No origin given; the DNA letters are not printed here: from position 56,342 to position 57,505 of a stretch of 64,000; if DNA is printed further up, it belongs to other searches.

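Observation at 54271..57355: Flavoprotein-polyferredoxin membrane fusion directly upstream of a compact radical-SAM/twitch enzyme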

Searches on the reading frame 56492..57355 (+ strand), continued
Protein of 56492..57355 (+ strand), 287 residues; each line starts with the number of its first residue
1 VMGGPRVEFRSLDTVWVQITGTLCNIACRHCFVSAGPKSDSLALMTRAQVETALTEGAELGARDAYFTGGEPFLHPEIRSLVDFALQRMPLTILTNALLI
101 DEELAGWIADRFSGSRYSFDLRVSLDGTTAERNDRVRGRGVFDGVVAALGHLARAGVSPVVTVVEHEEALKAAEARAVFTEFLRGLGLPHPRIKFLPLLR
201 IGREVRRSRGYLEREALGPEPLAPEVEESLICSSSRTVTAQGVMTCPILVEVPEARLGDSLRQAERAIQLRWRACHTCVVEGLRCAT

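Call 33: search_protein_families(library=ncbifam, proteins=[P0302, P0307, P0331, P0339, P0350, P0351, P0366, P0375, P0390, P0289], max_evalue=1e-10)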
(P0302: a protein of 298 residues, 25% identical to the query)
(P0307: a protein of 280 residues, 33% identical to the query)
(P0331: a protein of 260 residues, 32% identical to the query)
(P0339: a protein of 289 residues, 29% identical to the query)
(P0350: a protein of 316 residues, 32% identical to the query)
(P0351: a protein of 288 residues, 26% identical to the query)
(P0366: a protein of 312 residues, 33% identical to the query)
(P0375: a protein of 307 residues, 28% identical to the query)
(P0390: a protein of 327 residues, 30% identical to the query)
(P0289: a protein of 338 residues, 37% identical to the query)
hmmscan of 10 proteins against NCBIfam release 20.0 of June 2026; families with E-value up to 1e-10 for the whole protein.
P0302 (298 aa): 31 families (the best 25 are shown)
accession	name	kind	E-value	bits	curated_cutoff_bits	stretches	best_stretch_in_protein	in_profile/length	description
NF049973.1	radical_Rv1681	equivalog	5e-31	107.8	380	1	18-194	72-241/326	Rv1681 family radical SAM protein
NF050035.1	rSAM_WgK_link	exception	7.2e-20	71.3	650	1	28-160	18-146/367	radical SAM/SPASM peptide maturase WgkB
TIGR04051.1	rSAM_NirJ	equivalog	7.5e-20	71.2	515.45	1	20-162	5-140/354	heme d1 biosynthesis radical SAM protein NirJ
TIGR03962.1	mycofact_rSAM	equivalog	6.8e-19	68.2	265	1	27-169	20-157/339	mycofactocin radical SAM maturase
TIGR02668.1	moaA_archaeal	equivalog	7e-19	67.9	325.25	1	28-222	19-204/303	GTP 3',8-cyclase MoaA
TIGR04054.1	rSAM_NirJ1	equivalog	7.4e-19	67.6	650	1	27-161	44-173/387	putative heme d1 biosynthesis radical SAM protein NirJ1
TIGR04250.1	SCM_rSAM_ScmE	equivalog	3.1e-18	65.8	400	1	28-190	12-169/358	SynChlorMet cassette radical SAM/SPASM protein ScmE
TIGR04167.1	rSAM_SeCys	equivalog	2.5e-17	63.1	300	1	25-163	14-149/303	arsenosugar biosynthesis radical SAM (seleno)protein ArsS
TIGR02666.1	moaA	equivalog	6.9e-17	61.4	284.05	1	29-179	20-173/336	GTP 3',8-cyclase MoaA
TIGR04251.1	SCM_rSAM_ScmF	equivalog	7.7e-17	61.7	400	1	28-167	13-151/353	SynChlorMet cassette radical SAM/SPASM protein ScmF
NF045574.1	sacti_mat_StsB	exception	4.8e-16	58.7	625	1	28-191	105-260/466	StsB family radical SAM/SPASM domain sactipeptide maturase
NF001199.0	PRK00164.2-1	equivalog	5.2e-16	58.7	231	1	28-179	21-168/308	GTP 3',8-cyclase MoaA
TIGR04055.1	rSAM_NirJ2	equivalog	9.2e-16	58.3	500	1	28-176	9-153/326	putative heme d1 biosynthesis radical SAM protein NirJ2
TIGR04347.1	pseudo_SAM_Halo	equivalog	1.2e-15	57.7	525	1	27-164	46-178/390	TIGR04347 family pseudo-SAM/SPASM protein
TIGR04545.1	rSAM_ahbD_hemeb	equivalog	4.1e-15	56.1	500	1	27-168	8-145/339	heme b synthase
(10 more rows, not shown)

P0307 (280 aa): 20 families
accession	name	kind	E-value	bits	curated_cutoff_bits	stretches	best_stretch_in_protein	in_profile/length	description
NF049973.1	radical_Rv1681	equivalog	2e-25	89.4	380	1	22-193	74-238/326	Rv1681 family radical SAM protein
NF045574.1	sacti_mat_StsB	exception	4.9e-21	75.1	625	1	18-174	94-244/466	StsB family radical SAM/SPASM domain sactipeptide maturase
TIGR04545.1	rSAM_ahbD_hemeb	equivalog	1.3e-19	70.9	500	1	29-172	8-148/339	heme b synthase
TIGR04251.1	SCM_rSAM_ScmF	equivalog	3.4e-18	66.2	400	1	19-170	3-153/353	SynChlorMet cassette radical SAM/SPASM protein ScmF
TIGR04250.1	SCM_rSAM_ScmE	equivalog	3.1e-17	62.5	400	1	25-195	8-172/358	SynChlorMet cassette radical SAM/SPASM protein ScmE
TIGR04082.1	rSAM_for_selen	equivalog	5.8e-17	61.6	350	1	23-183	202-356/516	thio(seleno)oxazole modification radical SAM maturase SbtM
TIGR02668.1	moaA_archaeal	equivalog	6.5e-17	61.5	325.25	1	20-166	10-151/303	GTP 3',8-cyclase MoaA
TIGR04051.1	rSAM_NirJ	equivalog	9.3e-17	61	515.45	1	29-173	10-150/354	heme d1 biosynthesis radical SAM protein NirJ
TIGR02666.1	moaA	equivalog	1.5e-16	60.3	284.05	1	22-166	12-158/336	GTP 3',8-cyclase MoaA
NF050035.1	rSAM_WgK_link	exception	1.2e-15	57.4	650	1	30-164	18-149/367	radical SAM/SPASM peptide maturase WgkB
NF001199.0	PRK00164.2-1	equivalog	3.9e-15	55.8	231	1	20-166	12-153/308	GTP 3',8-cyclase MoaA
TIGR04347.1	pseudo_SAM_Halo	equivalog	6.5e-15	55.3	525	1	27-174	44-187/390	TIGR04347 family pseudo-SAM/SPASM protein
TIGR04167.1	rSAM_SeCys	equivalog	8.1e-15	54.8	300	1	17-162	5-147/303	arsenosugar biosynthesis radical SAM (seleno)protein ArsS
TIGR04053.2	TIGR04053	equivalog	1.2e-14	54.3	395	1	28-164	15-151/366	TIGR04053 family radical SAM/SPASM domain-containing protein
TIGR04546.1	rSAM_ahbC_deAc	equivalog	4.2e-14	52.1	650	1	28-178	46-192/390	12,18-didecarboxysiroheme deacetylase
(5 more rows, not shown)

P0331 (260 aa): 5 families
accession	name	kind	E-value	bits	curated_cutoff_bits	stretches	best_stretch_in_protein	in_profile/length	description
NF049973.1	radical_Rv1681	equivalog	1e-25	90.4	380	1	13-166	76-225/326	Rv1681 family radical SAM protein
TIGR04251.1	SCM_rSAM_ScmF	equivalog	3.1e-12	46.5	400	1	6-160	2-154/353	SynChlorMet cassette radical SAM/SPASM protein ScmF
TIGR03962.1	mycofact_rSAM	equivalog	1.4e-11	44.1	265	1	18-191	21-190/339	mycofactocin radical SAM maturase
TIGR02668.1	moaA_archaeal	equivalog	3.4e-11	42.7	325.25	1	17-155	18-152/303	GTP 3',8-cyclase MoaA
TIGR04167.1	rSAM_SeCys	equivalog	9.5e-11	41.5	300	0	15-151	14-147/303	arsenosugar biosynthesis radical SAM (seleno)protein ArsS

P0339 (289 aa): 25 families
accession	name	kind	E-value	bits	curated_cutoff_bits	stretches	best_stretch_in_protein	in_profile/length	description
NF049973.1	radical_Rv1681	equivalog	3.8e-32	111.5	380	1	17-164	72-216/326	Rv1681 family radical SAM protein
TIGR04167.1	rSAM_SeCys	equivalog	2.6e-22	79.4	300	1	14-230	5-224/303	arsenosugar biosynthesis radical SAM (seleno)protein ArsS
NF045574.1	sacti_mat_StsB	exception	1.7e-21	76.6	625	1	15-170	94-244/466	StsB family radical SAM/SPASM domain sactipeptide maturase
TIGR03962.1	mycofact_rSAM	equivalog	4.1e-19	68.9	265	1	22-160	17-150/339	mycofactocin radical SAM maturase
TIGR04250.1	SCM_rSAM_ScmE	equivalog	9.3e-18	64.2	400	1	21-160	7-143/358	SynChlorMet cassette radical SAM/SPASM protein ScmE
NF012164.0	AlbA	equivalog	2.2e-17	62.6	850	1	22-161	118-254/442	subtilosin maturase AlbA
TIGR04251.1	SCM_rSAM_ScmF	equivalog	2.7e-17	63.2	400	1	16-164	3-151/353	SynChlorMet cassette radical SAM/SPASM protein ScmF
TIGR02666.1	moaA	equivalog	2.9e-17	62.7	284.05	1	14-161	7-157/336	GTP 3',8-cyclase MoaA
TIGR04545.1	rSAM_ahbD_hemeb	equivalog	3.7e-16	59.5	500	1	23-161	6-141/339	heme b synthase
TIGR04546.1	rSAM_ahbC_deAc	equivalog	8.9e-16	57.7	650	1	22-165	44-183/390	12,18-didecarboxysiroheme deacetylase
TIGR04053.2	TIGR04053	equivalog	2.5e-15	56.6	395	1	26-160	17-151/366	TIGR04053 family radical SAM/SPASM domain-containing protein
NF050035.1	rSAM_WgK_link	exception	9.4e-15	54.5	650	1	22-156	14-145/367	radical SAM/SPASM peptide maturase WgkB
TIGR02668.1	moaA_archaeal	equivalog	2.5e-14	53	325.25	1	14-162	7-151/303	GTP 3',8-cyclase MoaA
TIGR04054.1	rSAM_NirJ1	equivalog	1.1e-13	50.6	650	1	25-160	44-175/387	putative heme d1 biosynthesis radical SAM protein NirJ1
NF001199.0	PRK00164.2-1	equivalog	1.2e-13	50.9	231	1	13-161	8-152/308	GTP 3',8-cyclase MoaA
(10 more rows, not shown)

P0350 (316 aa): 15 families
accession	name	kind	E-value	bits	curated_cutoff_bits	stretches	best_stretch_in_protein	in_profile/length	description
NF049973.1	radical_Rv1681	equivalog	3.9e-28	98.3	380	1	39-170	81-212/326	Rv1681 family radical SAM protein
NF050035.1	rSAM_WgK_link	exception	1.2e-15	57.4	650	1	37-175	16-153/367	radical SAM/SPASM peptide maturase WgkB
TIGR03962.1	mycofact_rSAM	equivalog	1.4e-15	57.4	265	1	34-172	16-152/339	mycofactocin radical SAM maturase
TIGR02666.1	moaA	equivalog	8.5e-14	51.2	284.05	1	38-171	18-157/336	GTP 3',8-cyclase MoaA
TIGR02668.1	moaA_archaeal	equivalog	9.2e-14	51.1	325.25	1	37-182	17-161/303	GTP 3',8-cyclase MoaA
TIGR04250.1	SCM_rSAM_ScmE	equivalog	1.7e-13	50.2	400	1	38-175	11-148/358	SynChlorMet cassette radical SAM/SPASM protein ScmE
NF045574.1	sacti_mat_StsB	exception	6.7e-13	48.3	625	1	31-174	96-238/466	StsB family radical SAM/SPASM domain sactipeptide maturase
TIGR04347.1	pseudo_SAM_Halo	equivalog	2e-12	47.1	525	1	33-161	41-168/390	TIGR04347 family pseudo-SAM/SPASM protein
NF001199.0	PRK00164.2-1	equivalog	5.5e-12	45.4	231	1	38-172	20-153/308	GTP 3',8-cyclase MoaA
TIGR04051.1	rSAM_NirJ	equivalog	7.3e-12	44.9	515.45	1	33-168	5-139/354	heme d1 biosynthesis radical SAM protein NirJ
NF012164.0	AlbA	equivalog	9.7e-12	44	850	1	35-182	118-263/442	subtilosin maturase AlbA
TIGR04053.2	TIGR04053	equivalog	1.7e-11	44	395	1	34-169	12-150/366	TIGR04053 family radical SAM/SPASM domain-containing protein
NF038283.1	viperin_w_prok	equivalog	2.3e-11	43.4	180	1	34-148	6-125/281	viperin family antiviral radical SAM protein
TIGR04251.1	SCM_rSAM_ScmF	equivalog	4e-11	42.9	400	1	30-178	3-155/353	SynChlorMet cassette radical SAM/SPASM protein ScmF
TIGR04055.1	rSAM_NirJ2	equivalog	8.6e-11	41.9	500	0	36-176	6-145/326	putative heme d1 biosynthesis radical SAM protein NirJ2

P0351 (288 aa): 25 families
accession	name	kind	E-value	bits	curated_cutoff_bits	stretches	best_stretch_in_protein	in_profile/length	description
NF049973.1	radical_Rv1681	equivalog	5.9e-23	81.3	380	1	30-169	81-216/326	Rv1681 family radical SAM protein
NF050035.1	rSAM_WgK_link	exception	5.8e-21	74.9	650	1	27-167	15-150/367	radical SAM/SPASM peptide maturase WgkB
TIGR04251.1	SCM_rSAM_ScmF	equivalog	9.1e-20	71.3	400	1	19-177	3-160/353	SynChlorMet cassette radical SAM/SPASM protein ScmF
TIGR04167.1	rSAM_SeCys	equivalog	4.7e-17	62.2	300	1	20-160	8-144/303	arsenosugar biosynthesis radical SAM (seleno)protein ArsS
TIGR02666.1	moaA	equivalog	7e-17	61.4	284.05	1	28-204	17-195/336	GTP 3',8-cyclase MoaA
TIGR04054.1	rSAM_NirJ1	equivalog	1.3e-16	60.2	650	1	27-160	42-170/387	putative heme d1 biosynthesis radical SAM protein NirJ1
TIGR04051.1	rSAM_NirJ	equivalog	1.5e-15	57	515.45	1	28-159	9-135/354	heme d1 biosynthesis radical SAM protein NirJ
TIGR03962.1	mycofact_rSAM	equivalog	3.1e-15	56.2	265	1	28-176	19-163/339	mycofactocin radical SAM maturase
TIGR04133.1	rSAM_w_lipo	hypoth_equivalog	8e-15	54.6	425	1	13-211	17-210/350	TIGR04133 family radical SAM/SPASM protein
NF012164.0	AlbA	equivalog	1.5e-14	53.3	850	1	28-157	120-245/442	subtilosin maturase AlbA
NF001199.0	PRK00164.2-1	equivalog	2.4e-14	53.2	231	1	27-226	18-208/308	GTP 3',8-cyclase MoaA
TIGR04340.1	rSAM_ACGX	hypoth_equivalog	3.3e-14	52.9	400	1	24-165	5-147/341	radical SAM/SPASM domain protein, ACGX system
TIGR02668.1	moaA_archaeal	equivalog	3.3e-14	52.6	325.25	1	27-205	16-190/303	GTP 3',8-cyclase MoaA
NF038283.1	viperin_w_prok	equivalog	9.9e-14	51.2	180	1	28-148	9-129/281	viperin family antiviral radical SAM protein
TIGR04250.1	SCM_rSAM_ScmE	equivalog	1.1e-13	50.8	400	1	28-172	10-150/358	SynChlorMet cassette radical SAM/SPASM protein ScmE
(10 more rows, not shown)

P0366 (312 aa): 10 families
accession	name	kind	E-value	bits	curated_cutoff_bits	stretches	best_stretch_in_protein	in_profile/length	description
NF049973.1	radical_Rv1681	equivalog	8e-28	97.3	380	1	32-210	73-240/326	Rv1681 family radical SAM protein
TIGR04167.1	rSAM_SeCys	equivalog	1.8e-14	53.6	300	1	29-179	6-148/303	arsenosugar biosynthesis radical SAM (seleno)protein ArsS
NF050035.1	rSAM_WgK_link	exception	2.3e-13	49.9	650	1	38-174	16-143/367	radical SAM/SPASM peptide maturase WgkB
TIGR04250.1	SCM_rSAM_ScmE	equivalog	1.8e-12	46.9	400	1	38-176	10-139/358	SynChlorMet cassette radical SAM/SPASM protein ScmE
NF045574.1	sacti_mat_StsB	exception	4e-12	45.7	625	1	28-179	93-233/466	StsB family radical SAM/SPASM domain sactipeptide maturase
NF012164.0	AlbA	equivalog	4e-12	45.3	850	1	35-184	117-257/442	subtilosin maturase AlbA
TIGR04054.1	rSAM_NirJ1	equivalog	7e-12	44.6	650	1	25-178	30-173/387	putative heme d1 biosynthesis radical SAM protein NirJ1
NF038332.1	rSAM_rare_HxsC4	exception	2.2e-11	43.5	500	1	31-174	14-150/335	radical SAM protein HxsC4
TIGR04053.2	TIGR04053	equivalog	2.4e-11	43.5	395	1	34-184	11-155/366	TIGR04053 family radical SAM/SPASM domain-containing protein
TIGR03962.1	mycofact_rSAM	equivalog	2.6e-11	43.3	265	1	39-190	20-160/339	mycofactocin radical SAM maturase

P0375 (307 aa): 22 families
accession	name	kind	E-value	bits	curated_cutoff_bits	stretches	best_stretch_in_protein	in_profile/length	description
NF049973.1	radical_Rv1681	equivalog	2.9e-27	95.5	380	1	25-218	73-255/326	Rv1681 family radical SAM protein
TIGR04167.1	rSAM_SeCys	equivalog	2.3e-19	69.7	300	1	21-168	5-149/303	arsenosugar biosynthesis radical SAM (seleno)protein ArsS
TIGR02668.1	moaA_archaeal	equivalog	6.1e-18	64.8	325.25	1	22-173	8-154/303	GTP 3',8-cyclase MoaA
NF001199.0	PRK00164.2-1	equivalog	1.1e-17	64.1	231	1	21-173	9-156/308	GTP 3',8-cyclase MoaA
TIGR02666.1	moaA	equivalog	8.1e-17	61.2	284.05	1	22-172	8-160/336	GTP 3',8-cyclase MoaA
NF050035.1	rSAM_WgK_link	exception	1.2e-15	57.4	650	1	28-164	13-145/367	radical SAM/SPASM peptide maturase WgkB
TIGR04317.1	W_rSAM_matur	equivalog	2.2e-13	50.1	380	1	23-177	3-151/349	tungsten cofactor oxidoreductase radical SAM maturase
TIGR04054.1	rSAM_NirJ1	equivalog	3.1e-13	49.1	650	1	28-166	40-173/387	putative heme d1 biosynthesis radical SAM protein NirJ1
TIGR04055.1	rSAM_NirJ2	equivalog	6.6e-13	48.9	500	1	29-173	5-144/326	putative heme d1 biosynthesis radical SAM protein NirJ2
TIGR04051.1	rSAM_NirJ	equivalog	7.4e-13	48.2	515.45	1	29-168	7-141/354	heme d1 biosynthesis radical SAM protein NirJ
TIGR04250.1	SCM_rSAM_ScmE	equivalog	1.1e-12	47.5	400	1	28-168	7-143/358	SynChlorMet cassette radical SAM/SPASM protein ScmE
NF012164.0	AlbA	equivalog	1.1e-12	47.1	850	1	31-237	120-319/442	subtilosin maturase AlbA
NF033640.1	N_Twi_rSAM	subfamily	1.8e-12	47.1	170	1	19-188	106-292/398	twitch domain-containing radical SAM protein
NF050038.1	rSAM_RiPP_GggB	equivalog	2.1e-12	46.8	650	1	21-198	39-217/398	streptosactin maturase GggB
TIGR04053.2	TIGR04053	equivalog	3.5e-12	46.2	395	1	32-171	16-154/366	TIGR04053 family radical SAM/SPASM domain-containing protein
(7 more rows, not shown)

P0390 (327 aa): 7 families
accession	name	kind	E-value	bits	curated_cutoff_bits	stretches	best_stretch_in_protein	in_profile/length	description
NF049973.1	radical_Rv1681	equivalog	5.3e-25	88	380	1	51-225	72-238/326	Rv1681 family radical SAM protein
TIGR04167.1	rSAM_SeCys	equivalog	6.3e-20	71.6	300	1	46-201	3-152/303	arsenosugar biosynthesis radical SAM (seleno)protein ArsS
NF045574.1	sacti_mat_StsB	exception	2.3e-15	56.4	625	1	49-223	94-258/466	StsB family radical SAM/SPASM domain sactipeptide maturase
NF050035.1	rSAM_WgK_link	exception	3.9e-15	55.7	650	1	55-200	13-151/367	radical SAM/SPASM peptide maturase WgkB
TIGR04053.2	TIGR04053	equivalog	5.1e-14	52.3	395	1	52-212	10-165/366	TIGR04053 family radical SAM/SPASM domain-containing protein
TIGR04082.1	rSAM_for_selen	equivalog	9.8e-12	44.4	350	1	56-196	204-335/516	thio(seleno)oxazole modification radical SAM maturase SbtM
NF012164.0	AlbA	equivalog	2.2e-11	42.8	850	1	58-210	120-265/442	subtilosin maturase AlbA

P0289 (338 aa): 22 families
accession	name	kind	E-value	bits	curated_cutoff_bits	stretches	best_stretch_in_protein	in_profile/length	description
NF049973.1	radical_Rv1681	equivalog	1.2e-35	123.1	380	1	79-231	80-228/326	Rv1681 family radical SAM protein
TIGR04545.1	rSAM_ahbD_hemeb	equivalog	1.5e-18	67.4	500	1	80-224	9-149/339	heme b synthase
NF045574.1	sacti_mat_StsB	exception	1.2e-17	63.9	625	1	80-219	105-238/466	StsB family radical SAM/SPASM domain sactipeptide maturase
TIGR04251.1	SCM_rSAM_ScmF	equivalog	1.5e-17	64.1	400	1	81-221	14-153/353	SynChlorMet cassette radical SAM/SPASM protein ScmF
TIGR02668.1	moaA_archaeal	equivalog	9.4e-17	60.9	325.25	1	79-216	18-150/303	GTP 3',8-cyclase MoaA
TIGR04250.1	SCM_rSAM_ScmE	equivalog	2.2e-16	59.7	400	1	80-212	12-140/358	SynChlorMet cassette radical SAM/SPASM protein ScmE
TIGR04347.1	pseudo_SAM_Halo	equivalog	6e-16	58.7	525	1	77-222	44-184/390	TIGR04347 family pseudo-SAM/SPASM protein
TIGR03470.1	HpnH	equivalog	1e-15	57.6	225.05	1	80-244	37-192/318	adenosyl-hopene transferase HpnH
TIGR04167.1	rSAM_SeCys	equivalog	2.3e-15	56.6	300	1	68-215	6-149/303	arsenosugar biosynthesis radical SAM (seleno)protein ArsS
TIGR04055.1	rSAM_NirJ2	equivalog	9.4e-15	54.9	500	1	80-222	9-146/326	putative heme d1 biosynthesis radical SAM protein NirJ2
NF001199.0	PRK00164.2-1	equivalog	1.5e-14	53.8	231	1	79-216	20-152/308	GTP 3',8-cyclase MoaA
TIGR02666.1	moaA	equivalog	1.6e-14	53.6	284.05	1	80-216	19-157/336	GTP 3',8-cyclase MoaA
NF050035.1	rSAM_WgK_link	exception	4.4e-14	52.3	650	1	79-210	17-144/367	radical SAM/SPASM peptide maturase WgkB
TIGR03962.1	mycofact_rSAM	equivalog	6.2e-14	51.9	265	1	80-216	21-151/339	mycofactocin radical SAM maturase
TIGR04053.2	TIGR04053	equivalog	1.2e-13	51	395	1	80-220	17-156/366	TIGR04053 family radical SAM/SPASM domain-containing protein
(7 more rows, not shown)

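Call 38: search_solved_structures(query=A1, max_evalue=0.001, show_alignments=1)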
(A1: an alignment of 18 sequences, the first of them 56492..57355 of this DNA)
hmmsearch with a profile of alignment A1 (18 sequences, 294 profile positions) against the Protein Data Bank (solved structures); distinct sequences matched with E-value up to 0.001: 17.
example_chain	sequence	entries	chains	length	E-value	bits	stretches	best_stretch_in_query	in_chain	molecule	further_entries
7vob_C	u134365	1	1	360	4.1e-11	45.8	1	37-172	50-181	Cytosylglucuronate decarboxylase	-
7voc_C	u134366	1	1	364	4.2e-11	45.8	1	37-172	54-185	Cytosylglucuronate decarboxylase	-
5wgg_A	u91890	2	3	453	1.6e-09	40.6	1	30-158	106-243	Radical SAM domain protein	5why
6efn_A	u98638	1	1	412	1.6e-09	40.6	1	26-173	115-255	Sporulation killing factor maturation protein SkfB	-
9dfu_A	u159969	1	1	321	1.7e-08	37.2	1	29-120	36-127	Radical SAM core domain-containing protein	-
9dfn_A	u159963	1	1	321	1.8e-08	37.1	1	29-120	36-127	Radical SAM core domain-containing protein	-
9dgw_A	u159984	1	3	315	8e-08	35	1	29-114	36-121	Radical SAM core domain-containing protein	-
9dfw_A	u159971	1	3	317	8.3e-08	34.9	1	29-114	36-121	Radical SAM core domain-containing protein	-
6b4c_A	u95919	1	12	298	1.3e-07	34.3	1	30-114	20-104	Viperin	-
7n7i_A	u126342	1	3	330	1.4e-07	34.2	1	30-114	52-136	Viperin-like enzyme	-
8wm2_A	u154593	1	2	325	3.2e-07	33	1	25-111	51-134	Fe-S radical SAM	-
7n7h_A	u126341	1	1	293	1.2e-06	31.2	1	30-117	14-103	VIPERIN-LIKE ENZYME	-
5vsl_A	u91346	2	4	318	0.0003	23.3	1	30-136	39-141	Radical S-adenosyl methionine domain-containing protein 2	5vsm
6q2p_A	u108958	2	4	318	0.0003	23.2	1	30-136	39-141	Radical S-adenosyl methionine domain-containing protein 2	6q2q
8ai6_A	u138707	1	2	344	0.00039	22.9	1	29-105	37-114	Putative peptide biosynthesis protein YydG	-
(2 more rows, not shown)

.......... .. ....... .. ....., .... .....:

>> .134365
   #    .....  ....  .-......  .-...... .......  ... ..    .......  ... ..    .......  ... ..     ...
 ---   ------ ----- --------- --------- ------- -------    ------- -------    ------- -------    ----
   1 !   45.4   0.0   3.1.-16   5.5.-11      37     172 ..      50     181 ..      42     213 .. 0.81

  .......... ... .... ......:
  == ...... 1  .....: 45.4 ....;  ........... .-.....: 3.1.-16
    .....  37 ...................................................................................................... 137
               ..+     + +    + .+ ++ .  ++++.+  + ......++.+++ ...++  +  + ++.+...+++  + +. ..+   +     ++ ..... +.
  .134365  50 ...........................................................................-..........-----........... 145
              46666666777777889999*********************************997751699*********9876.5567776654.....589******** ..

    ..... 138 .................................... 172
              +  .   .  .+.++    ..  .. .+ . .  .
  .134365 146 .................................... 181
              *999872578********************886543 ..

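Call 45: predict_structure(alignment_id=A1)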
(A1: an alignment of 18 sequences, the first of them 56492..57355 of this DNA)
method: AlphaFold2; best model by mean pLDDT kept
length: 287 residues; sequences in the alignment: 18
mean_pLDDT: 76.3   pTM: 0.75
mean pLDDT of the five models: 76.3, 75.3, 73.8, 71.6, 67.3
residues with pLDDT >= 90: 58; 70-90: 151; 50-70: 46; < 50: 32
segments of 3 or more residues with pLDDT < 50: 27-38, 199-212, 284-287
pLDDT, mean of each block of 10 residues (from residue 1): 80 81 51 43 82 93 82 75 90 80 89 72 72 72 88 90 62 78 91 67 37 67 84 84 83 90 91 79 51
secondary structure, 60 per line:
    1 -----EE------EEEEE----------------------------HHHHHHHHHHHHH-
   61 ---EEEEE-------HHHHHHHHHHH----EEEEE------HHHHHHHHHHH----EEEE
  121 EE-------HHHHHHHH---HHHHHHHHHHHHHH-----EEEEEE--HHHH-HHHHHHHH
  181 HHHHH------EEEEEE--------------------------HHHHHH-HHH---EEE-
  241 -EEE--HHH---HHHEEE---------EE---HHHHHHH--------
elements in order: E14-18 H47-59 E64-68 H76-86 E91-95 H102-112 E117-122 H130-137 H141-154 E160-165 H168-171 H173-185 E192-197 H224-229 E237-239 E242-244 E256-258 H273-279
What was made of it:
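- On SPASM/twitch subgroup: The model has mean pLDDT 76 (call 45).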
